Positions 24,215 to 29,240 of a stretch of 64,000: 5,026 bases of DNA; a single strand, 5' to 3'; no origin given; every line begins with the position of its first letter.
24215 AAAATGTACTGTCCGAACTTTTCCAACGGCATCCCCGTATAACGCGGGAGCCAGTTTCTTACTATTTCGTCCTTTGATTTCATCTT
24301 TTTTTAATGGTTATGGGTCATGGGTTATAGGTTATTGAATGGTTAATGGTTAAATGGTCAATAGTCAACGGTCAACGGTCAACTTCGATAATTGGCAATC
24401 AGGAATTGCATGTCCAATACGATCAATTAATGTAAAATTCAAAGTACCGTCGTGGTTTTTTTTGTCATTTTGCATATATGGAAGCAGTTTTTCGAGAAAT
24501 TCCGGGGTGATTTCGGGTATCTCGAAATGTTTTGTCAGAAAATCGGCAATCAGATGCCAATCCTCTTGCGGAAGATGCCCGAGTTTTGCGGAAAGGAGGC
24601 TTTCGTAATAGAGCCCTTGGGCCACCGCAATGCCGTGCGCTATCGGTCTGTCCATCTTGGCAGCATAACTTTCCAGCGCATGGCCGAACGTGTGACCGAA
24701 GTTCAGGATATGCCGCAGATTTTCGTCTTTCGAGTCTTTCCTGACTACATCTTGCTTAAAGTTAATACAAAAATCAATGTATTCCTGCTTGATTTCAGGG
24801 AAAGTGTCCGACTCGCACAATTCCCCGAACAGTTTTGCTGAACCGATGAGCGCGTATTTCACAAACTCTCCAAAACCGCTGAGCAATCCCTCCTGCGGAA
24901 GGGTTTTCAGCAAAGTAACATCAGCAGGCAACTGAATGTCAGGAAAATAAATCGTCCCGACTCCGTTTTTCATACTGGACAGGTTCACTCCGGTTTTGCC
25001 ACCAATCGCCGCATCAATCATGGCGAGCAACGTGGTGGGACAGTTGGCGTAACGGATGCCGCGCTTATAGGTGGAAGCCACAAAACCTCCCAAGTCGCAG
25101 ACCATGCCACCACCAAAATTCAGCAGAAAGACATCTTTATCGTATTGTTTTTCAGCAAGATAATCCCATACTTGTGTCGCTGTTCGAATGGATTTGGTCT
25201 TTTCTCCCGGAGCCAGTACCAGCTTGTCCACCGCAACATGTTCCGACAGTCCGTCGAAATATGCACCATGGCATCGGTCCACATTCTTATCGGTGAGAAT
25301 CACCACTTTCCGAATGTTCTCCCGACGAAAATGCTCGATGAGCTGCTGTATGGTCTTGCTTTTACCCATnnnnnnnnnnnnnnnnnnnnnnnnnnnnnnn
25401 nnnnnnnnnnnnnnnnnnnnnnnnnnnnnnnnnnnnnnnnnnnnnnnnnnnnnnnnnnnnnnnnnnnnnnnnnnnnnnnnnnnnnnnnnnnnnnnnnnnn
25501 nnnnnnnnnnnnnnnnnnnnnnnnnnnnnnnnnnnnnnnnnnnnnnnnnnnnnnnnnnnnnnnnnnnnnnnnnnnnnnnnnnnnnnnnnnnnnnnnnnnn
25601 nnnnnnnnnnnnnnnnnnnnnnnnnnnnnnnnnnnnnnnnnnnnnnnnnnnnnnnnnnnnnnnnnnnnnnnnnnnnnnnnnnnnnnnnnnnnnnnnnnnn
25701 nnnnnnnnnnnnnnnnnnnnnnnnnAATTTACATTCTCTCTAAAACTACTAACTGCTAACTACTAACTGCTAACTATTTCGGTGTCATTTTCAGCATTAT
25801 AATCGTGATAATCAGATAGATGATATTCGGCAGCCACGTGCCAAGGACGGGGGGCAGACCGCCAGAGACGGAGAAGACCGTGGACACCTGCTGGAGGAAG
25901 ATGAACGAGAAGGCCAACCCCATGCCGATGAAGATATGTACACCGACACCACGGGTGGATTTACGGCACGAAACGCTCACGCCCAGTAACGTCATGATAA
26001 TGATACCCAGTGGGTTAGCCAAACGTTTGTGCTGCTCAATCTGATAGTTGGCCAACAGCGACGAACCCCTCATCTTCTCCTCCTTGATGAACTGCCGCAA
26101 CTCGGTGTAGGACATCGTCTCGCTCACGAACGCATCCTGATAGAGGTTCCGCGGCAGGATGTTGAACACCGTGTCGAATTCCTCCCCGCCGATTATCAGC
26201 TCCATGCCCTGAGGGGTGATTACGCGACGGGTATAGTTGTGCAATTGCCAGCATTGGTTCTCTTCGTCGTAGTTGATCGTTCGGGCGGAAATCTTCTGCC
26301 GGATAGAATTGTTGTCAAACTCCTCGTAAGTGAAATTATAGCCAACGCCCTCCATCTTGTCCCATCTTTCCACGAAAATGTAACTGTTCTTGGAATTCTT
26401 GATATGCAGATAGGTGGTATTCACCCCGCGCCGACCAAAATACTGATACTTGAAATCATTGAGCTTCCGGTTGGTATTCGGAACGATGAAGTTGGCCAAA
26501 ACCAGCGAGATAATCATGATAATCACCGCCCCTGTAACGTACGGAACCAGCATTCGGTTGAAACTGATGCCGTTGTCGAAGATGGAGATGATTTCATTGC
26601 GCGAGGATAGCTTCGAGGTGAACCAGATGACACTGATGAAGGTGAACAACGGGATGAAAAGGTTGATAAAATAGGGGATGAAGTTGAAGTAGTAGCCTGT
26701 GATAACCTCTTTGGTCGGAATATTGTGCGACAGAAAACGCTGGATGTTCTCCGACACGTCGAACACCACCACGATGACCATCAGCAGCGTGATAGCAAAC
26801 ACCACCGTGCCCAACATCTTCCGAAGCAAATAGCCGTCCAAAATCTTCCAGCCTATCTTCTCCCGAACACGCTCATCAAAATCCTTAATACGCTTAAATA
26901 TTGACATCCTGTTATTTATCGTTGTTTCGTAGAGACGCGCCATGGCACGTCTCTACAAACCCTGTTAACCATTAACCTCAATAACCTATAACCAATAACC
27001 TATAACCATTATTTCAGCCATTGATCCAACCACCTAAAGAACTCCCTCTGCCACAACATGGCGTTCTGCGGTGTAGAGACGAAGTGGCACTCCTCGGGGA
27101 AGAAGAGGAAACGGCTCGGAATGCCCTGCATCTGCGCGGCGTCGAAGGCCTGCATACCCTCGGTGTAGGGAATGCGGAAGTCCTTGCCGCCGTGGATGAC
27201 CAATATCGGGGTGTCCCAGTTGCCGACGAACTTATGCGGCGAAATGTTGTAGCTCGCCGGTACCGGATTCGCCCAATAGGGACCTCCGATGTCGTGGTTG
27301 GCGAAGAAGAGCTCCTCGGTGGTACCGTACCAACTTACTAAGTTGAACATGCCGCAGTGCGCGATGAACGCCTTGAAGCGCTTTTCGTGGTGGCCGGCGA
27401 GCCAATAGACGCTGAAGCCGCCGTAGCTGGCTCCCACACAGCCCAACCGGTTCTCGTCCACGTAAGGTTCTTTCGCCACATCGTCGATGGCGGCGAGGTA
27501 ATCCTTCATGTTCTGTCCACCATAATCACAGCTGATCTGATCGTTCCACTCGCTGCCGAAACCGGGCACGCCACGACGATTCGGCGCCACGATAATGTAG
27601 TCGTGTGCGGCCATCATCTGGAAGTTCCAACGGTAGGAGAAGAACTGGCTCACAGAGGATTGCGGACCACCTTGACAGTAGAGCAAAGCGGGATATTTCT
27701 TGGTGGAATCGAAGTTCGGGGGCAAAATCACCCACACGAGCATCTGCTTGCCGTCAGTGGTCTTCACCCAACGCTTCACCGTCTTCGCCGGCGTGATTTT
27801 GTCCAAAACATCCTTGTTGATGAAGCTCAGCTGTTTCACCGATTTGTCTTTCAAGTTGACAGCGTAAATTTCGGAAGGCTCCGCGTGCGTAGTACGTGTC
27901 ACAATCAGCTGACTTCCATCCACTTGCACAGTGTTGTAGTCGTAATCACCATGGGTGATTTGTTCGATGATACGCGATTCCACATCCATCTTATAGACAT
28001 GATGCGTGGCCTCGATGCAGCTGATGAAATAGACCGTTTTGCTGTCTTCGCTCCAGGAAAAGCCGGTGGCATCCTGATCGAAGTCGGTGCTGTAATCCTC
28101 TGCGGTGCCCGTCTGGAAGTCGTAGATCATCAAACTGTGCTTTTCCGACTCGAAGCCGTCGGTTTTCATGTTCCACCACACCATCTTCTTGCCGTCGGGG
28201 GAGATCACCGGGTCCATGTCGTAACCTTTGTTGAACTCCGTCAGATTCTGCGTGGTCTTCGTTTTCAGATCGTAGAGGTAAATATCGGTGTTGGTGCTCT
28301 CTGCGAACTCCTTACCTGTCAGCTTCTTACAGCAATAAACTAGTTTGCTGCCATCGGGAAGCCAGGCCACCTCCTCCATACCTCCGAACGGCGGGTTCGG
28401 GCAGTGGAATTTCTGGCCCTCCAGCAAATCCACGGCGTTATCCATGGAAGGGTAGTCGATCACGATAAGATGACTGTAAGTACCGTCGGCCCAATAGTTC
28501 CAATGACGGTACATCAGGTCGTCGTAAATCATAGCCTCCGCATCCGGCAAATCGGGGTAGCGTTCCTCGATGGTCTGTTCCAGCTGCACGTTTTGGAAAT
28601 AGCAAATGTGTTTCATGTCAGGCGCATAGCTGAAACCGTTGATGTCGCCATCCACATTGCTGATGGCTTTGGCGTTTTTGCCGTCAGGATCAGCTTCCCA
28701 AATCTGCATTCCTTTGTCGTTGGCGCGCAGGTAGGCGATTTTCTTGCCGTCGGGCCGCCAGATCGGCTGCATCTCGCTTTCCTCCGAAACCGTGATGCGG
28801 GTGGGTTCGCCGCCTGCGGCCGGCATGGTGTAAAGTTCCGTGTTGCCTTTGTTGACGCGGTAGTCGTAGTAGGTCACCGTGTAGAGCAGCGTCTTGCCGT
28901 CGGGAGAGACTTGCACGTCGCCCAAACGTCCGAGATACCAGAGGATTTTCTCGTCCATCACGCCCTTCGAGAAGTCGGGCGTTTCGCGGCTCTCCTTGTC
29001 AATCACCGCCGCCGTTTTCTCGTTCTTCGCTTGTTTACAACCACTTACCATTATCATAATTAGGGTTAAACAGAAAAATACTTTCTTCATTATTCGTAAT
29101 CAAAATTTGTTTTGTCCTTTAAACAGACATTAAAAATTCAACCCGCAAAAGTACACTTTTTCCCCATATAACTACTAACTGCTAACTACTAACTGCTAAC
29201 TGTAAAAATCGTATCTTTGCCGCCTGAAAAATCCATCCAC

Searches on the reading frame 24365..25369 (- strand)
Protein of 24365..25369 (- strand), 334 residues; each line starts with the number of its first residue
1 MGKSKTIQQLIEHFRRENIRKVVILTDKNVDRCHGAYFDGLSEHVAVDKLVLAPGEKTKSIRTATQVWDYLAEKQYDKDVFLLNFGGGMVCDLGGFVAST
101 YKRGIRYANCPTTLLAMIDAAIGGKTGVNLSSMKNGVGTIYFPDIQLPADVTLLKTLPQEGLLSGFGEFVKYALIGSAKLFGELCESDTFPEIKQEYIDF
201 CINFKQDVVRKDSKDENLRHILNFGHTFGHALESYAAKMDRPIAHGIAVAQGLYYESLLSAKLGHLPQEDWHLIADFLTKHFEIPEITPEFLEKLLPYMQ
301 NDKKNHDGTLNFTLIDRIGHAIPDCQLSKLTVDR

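Call 6: search_protein_families(library=pfam, proteins=[window:24365-25369:-])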
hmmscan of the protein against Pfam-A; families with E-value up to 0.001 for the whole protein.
window:24365-25369:- (334 aa): 3 families
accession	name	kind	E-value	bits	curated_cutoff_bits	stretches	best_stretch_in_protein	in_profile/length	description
PF01761.26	DHQ_synthase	-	9.8e-37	125.6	24.2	1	50-161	2-112/115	3-dehydroquinate synthase N-terminal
PF24621.2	DHQS_C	-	1.7e-30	106.3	27.6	1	165-305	1-144/144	3-dehydroquinate synthase C-terminal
PF13685.12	Fe-ADH_2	-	2.2e-05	24.9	28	1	5-113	5-107/149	Iron-containing alcohol dehydrogenase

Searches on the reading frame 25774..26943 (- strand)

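Call 6: search_protein_families(library=pfam, proteins=[window:25774-26943:-])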
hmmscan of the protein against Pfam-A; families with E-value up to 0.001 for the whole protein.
window:25774-26943:- (389 aa): 1 family
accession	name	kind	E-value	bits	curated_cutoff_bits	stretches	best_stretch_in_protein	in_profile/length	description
PF03739.19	LptF_LptG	-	1.8e-66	225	27.9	1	38-385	2-352/353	Lipopolysaccharide export system permease LptF/LptG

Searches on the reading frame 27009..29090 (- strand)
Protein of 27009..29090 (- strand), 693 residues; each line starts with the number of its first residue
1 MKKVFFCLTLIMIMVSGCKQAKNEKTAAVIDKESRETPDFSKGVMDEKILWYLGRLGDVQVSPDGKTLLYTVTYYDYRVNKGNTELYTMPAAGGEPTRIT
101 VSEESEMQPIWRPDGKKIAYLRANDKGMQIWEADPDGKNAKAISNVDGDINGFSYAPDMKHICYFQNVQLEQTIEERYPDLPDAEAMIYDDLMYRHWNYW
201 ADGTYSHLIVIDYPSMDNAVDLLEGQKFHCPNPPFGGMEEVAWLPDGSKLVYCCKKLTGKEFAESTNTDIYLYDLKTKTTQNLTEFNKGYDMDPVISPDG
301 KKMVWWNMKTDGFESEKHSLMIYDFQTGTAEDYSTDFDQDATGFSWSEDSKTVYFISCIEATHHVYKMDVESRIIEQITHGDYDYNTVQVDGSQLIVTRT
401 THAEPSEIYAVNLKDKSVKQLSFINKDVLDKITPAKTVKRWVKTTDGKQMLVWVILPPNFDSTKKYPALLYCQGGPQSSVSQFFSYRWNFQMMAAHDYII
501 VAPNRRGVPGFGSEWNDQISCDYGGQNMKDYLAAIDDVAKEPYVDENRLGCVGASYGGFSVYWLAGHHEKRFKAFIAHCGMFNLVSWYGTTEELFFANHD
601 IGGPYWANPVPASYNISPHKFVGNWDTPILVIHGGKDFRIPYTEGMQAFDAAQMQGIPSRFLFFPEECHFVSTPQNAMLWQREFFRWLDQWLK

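Call 6: search_protein_families(library=pfam, proteins=[window:27009-29090:-])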
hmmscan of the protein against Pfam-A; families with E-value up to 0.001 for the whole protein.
window:27009-29090:- (693 aa): 12 families
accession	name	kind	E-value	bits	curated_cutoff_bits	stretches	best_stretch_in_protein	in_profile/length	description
PF00326.27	Peptidase_S9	-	1.4e-51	175.4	22.6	1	485-693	2-211/213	Prolyl oligopeptidase family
PF07676.18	PD40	-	1.2e-18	66.9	20.9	1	97-131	2-37/38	WD40-like Beta Propeller Repeat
PF00561.26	Abhydrolase_1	-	1.8e-11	44.6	25.8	1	467-580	1-102/245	alpha/beta hydrolase fold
PF00930.27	DPPIV_N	-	1.2e-09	37.8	22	0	340-423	239-325/354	Dipeptidyl peptidase IV (DPP IV) N-terminal region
PF02129.25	Peptidase_S15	-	2.2e-09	37.8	23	1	446-589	1-138/262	X-Pro dipeptidyl-peptidase (S15 family)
PF25174.1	Beta-prop_THOC3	-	2.6e-06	27.1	305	0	264-391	65-180/272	THOC3 beta-propeller domain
PF00756.26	Esterase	-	2.8e-06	27.7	22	1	447-603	5-154/251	Putative esterase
PF20434.5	BD-FAE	-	5e-05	23.4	26.8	1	464-645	11-208/215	BD-FAE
PF12146.15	Hydrolase_4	-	7.7e-05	22.5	27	0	491-584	25-113/239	Serine aminopeptidase, S33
PF01738.24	DLH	-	9e-05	22.6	21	1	529-669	79-186/217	Dienelactone hydrolase family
PF08450.18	SGL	-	0.00016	21.8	26.3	0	254-377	46-172/246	SMP-30/Gluconolactonase/LRE-like region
PF18975.6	DUF5711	-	0.00018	21.3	26.3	0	264-329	113-180/344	Family of unknown function (DUF5711)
